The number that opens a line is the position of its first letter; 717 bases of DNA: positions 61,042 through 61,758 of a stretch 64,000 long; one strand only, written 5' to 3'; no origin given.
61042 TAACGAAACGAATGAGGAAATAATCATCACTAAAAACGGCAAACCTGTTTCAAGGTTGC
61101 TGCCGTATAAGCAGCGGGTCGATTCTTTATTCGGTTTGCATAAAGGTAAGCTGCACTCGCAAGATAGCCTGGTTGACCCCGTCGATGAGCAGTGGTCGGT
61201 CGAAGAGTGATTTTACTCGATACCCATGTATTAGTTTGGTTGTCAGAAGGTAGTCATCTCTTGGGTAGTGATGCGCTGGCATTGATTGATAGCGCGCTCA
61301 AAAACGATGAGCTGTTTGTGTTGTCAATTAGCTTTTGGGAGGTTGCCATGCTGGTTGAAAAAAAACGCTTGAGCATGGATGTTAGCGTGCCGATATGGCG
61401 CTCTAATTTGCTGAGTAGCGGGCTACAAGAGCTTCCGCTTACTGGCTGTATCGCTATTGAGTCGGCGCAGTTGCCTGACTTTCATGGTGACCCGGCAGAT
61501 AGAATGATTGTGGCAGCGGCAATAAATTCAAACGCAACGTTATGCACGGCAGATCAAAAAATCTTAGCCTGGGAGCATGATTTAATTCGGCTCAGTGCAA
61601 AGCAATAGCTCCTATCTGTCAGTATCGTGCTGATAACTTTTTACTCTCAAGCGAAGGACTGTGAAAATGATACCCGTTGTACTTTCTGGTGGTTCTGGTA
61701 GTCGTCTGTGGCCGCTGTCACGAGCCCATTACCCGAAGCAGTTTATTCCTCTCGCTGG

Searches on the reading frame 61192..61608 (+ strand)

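Call 82: search_protein_families(library=pfam, proteins=[window:61192-61608:+], max_evalue=0.001)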
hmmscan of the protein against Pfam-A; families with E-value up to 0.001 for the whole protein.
window:61192-61608:+ (138 aa): 1 family
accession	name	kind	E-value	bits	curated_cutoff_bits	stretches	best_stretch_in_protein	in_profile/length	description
PF01850.27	PIN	-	1.7e-14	54.9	23.6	1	7-124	1-114/120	PIN domain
